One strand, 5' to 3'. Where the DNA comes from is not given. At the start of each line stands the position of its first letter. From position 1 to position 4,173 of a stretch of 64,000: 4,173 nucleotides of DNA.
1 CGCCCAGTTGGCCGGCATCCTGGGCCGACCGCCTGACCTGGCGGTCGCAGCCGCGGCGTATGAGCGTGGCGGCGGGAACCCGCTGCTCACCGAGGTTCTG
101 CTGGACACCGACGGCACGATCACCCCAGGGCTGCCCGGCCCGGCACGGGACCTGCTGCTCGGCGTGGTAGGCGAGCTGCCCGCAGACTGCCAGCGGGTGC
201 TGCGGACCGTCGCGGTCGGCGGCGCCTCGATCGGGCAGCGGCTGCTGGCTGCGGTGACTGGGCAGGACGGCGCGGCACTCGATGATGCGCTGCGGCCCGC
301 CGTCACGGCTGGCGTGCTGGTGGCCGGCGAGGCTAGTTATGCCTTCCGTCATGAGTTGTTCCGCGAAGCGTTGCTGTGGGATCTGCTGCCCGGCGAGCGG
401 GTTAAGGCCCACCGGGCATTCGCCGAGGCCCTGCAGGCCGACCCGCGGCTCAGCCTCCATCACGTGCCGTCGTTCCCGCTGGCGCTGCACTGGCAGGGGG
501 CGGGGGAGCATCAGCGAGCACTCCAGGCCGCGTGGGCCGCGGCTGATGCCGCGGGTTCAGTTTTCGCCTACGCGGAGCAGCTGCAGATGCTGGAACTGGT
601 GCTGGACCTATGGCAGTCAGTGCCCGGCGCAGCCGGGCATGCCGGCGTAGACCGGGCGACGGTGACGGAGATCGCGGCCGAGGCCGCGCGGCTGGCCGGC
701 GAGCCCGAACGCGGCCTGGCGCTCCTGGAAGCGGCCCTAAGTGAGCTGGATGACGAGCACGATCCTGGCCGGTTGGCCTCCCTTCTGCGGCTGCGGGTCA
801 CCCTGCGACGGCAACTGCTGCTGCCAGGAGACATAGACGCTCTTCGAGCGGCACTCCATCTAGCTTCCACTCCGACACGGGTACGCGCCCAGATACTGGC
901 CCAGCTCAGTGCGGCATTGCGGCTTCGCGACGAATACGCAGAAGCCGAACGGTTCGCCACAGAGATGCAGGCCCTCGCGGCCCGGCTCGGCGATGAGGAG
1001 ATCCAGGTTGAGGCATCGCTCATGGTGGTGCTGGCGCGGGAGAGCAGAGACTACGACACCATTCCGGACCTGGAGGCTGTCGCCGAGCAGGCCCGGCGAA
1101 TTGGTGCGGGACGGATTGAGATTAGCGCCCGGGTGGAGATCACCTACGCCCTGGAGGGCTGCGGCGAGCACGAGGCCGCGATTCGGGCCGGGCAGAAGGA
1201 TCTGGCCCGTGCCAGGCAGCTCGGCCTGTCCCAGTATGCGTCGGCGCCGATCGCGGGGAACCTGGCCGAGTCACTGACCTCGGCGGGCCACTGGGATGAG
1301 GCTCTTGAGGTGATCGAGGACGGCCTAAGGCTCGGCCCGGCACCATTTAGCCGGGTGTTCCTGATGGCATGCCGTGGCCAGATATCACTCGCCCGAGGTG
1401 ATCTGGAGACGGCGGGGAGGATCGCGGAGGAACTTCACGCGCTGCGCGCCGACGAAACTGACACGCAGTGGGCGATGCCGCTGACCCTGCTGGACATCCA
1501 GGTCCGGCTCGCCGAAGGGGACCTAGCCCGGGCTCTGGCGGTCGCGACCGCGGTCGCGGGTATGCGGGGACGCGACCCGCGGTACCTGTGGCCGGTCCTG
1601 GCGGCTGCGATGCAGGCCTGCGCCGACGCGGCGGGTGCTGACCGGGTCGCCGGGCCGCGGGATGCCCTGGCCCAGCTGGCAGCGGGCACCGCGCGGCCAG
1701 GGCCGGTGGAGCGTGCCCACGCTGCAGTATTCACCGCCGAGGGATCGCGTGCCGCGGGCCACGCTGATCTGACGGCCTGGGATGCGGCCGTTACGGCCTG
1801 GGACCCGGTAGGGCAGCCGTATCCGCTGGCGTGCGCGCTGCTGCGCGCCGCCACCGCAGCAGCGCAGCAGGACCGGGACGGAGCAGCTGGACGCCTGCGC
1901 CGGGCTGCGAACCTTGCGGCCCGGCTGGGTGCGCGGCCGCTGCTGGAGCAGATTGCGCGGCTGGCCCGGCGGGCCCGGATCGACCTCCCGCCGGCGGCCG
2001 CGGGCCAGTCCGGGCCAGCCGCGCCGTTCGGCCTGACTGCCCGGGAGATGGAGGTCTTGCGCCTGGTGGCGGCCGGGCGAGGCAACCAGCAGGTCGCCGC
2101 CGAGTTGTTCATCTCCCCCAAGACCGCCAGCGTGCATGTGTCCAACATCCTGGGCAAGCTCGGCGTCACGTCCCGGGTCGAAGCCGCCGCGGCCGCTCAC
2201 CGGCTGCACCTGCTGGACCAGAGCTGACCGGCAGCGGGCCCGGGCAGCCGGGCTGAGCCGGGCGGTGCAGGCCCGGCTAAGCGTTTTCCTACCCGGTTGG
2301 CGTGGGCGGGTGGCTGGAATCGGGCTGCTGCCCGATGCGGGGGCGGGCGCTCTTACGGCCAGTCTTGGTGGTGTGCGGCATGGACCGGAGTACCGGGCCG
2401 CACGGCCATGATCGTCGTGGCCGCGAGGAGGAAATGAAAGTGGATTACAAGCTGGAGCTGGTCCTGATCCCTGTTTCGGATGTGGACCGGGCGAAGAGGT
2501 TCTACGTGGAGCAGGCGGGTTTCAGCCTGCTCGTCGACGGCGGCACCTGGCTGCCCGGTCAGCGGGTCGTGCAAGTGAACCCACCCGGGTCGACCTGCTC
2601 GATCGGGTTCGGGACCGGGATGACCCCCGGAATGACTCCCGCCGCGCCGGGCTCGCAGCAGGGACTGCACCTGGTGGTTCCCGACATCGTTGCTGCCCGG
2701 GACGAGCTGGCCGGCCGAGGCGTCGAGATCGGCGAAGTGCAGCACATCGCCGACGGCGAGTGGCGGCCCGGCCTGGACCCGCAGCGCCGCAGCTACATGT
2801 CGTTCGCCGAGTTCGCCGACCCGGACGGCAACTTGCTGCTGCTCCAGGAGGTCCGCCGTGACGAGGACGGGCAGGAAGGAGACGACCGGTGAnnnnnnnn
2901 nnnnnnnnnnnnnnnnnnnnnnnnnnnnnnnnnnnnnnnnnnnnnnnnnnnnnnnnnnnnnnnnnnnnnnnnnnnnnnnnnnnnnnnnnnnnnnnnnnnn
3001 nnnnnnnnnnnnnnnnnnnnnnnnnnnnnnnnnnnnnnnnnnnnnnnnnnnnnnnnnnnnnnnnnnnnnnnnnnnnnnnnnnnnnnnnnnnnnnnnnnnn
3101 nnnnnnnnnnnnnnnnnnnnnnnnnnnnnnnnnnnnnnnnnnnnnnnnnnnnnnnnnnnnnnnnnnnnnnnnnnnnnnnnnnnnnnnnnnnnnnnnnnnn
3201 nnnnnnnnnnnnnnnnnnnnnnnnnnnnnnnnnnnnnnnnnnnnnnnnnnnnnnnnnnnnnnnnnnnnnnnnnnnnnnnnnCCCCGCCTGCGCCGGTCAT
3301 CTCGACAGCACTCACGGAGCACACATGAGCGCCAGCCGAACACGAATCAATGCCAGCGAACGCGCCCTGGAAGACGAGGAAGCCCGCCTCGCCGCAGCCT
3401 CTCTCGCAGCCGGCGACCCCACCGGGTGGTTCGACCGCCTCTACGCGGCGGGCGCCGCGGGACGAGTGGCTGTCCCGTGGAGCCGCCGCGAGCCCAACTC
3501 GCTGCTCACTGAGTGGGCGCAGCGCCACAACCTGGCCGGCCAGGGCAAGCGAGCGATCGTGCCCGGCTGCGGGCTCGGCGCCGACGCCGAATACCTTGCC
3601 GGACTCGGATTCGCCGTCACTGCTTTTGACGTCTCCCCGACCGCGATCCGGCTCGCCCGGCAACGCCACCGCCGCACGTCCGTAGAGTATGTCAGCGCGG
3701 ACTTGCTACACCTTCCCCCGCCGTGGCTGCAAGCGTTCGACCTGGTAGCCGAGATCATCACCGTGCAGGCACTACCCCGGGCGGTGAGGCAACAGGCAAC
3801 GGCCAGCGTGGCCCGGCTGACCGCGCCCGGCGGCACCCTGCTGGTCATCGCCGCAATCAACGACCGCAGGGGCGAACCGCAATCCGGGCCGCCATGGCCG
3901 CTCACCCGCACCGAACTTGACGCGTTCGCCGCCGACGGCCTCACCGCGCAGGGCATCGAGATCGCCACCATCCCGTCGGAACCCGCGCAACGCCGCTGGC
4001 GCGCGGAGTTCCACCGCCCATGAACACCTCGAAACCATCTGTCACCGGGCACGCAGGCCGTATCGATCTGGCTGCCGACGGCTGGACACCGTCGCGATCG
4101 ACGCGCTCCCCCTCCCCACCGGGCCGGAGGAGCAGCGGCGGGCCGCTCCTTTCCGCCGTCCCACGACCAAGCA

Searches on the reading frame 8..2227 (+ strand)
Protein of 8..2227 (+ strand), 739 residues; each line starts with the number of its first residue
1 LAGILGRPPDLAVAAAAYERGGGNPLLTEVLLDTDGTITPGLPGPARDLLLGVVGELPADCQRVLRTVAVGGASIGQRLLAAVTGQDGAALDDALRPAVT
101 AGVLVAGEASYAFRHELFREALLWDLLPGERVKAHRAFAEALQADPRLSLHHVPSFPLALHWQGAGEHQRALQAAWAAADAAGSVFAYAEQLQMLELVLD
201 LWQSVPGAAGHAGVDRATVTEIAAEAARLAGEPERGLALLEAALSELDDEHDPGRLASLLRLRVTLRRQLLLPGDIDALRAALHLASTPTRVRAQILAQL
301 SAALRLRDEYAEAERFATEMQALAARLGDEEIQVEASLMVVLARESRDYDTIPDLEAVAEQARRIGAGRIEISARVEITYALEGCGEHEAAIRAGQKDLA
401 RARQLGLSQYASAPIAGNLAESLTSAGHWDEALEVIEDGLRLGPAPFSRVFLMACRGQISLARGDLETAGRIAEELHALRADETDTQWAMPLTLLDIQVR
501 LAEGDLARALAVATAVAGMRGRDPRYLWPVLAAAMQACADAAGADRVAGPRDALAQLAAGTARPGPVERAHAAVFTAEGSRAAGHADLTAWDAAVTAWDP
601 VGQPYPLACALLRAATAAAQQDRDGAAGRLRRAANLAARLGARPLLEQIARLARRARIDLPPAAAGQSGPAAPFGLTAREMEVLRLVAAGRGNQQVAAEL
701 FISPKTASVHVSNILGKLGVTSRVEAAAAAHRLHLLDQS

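Call 103: search_protein_families(library=pfam, proteins=[window:8-2227:+], max_evalue=0.001)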
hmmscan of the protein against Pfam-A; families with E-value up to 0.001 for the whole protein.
window:8-2227:+ (739 aa): 1 family
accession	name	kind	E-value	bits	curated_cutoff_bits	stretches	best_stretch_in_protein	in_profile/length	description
PF00196.25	GerE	-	4.6e-20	71.4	23.5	1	676-728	3-55/57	Bacterial regulatory proteins, luxR family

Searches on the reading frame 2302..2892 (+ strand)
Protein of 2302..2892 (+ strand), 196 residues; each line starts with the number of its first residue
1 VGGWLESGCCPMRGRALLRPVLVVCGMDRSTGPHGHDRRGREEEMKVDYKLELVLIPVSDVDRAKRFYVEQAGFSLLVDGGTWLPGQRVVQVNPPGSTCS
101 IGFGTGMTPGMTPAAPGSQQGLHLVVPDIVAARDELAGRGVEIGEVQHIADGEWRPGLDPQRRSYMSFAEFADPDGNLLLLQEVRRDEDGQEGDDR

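Call 103: search_protein_families(library=pfam, proteins=[window:2302-2892:+], max_evalue=0.001)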
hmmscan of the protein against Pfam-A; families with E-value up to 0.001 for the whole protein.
window:2302-2892:+ (196 aa): 2 families
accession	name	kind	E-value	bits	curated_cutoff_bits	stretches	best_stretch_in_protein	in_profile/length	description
PF00903.31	Glyoxalase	-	1e-06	29.6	20.6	1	53-179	4-119/121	Glyoxalase/Bleomycin resistance protein/Dioxygenase superfamily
PF22677.2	Ble-like_N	-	0.00087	19.4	24.5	0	54-75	5-26/41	Bleomycin resistance protein-like N-terminal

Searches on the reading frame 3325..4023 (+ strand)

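Call 103: search_protein_families(library=pfam, proteins=[window:3325-4023:+], max_evalue=0.001)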
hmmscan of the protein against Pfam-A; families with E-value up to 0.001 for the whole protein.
window:3325-4023:+ (232 aa): 7 families
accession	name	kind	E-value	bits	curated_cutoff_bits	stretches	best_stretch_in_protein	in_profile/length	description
PF05724.17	TPMT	-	5.4e-14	52.8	26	1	50-208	15-185/218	Thiopurine S-methyltransferase (TPMT)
PF13649.12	Methyltransf_25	-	3.8e-13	50.4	27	1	81-170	5-97/97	Methyltransferase domain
PF08241.18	Methyltransf_11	-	6.8e-13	49.5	21.2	1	81-173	4-94/95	Methyltransferase domain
PF08242.18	Methyltransf_12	-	5.9e-10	40.2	30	1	81-172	4-98/98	Methyltransferase domain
PF03848.20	TehB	-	6.4e-06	26.2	20.4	1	79-180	36-138/193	Tellurite resistance protein TehB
PF13847.12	Methyltransf_31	-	1.1e-05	25.6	27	1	76-175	6-110/145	Methyltransferase domain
PF13489.12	Methyltransf_23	-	0.0007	19.8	27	0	80-195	29-136/164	Methyltransferase domain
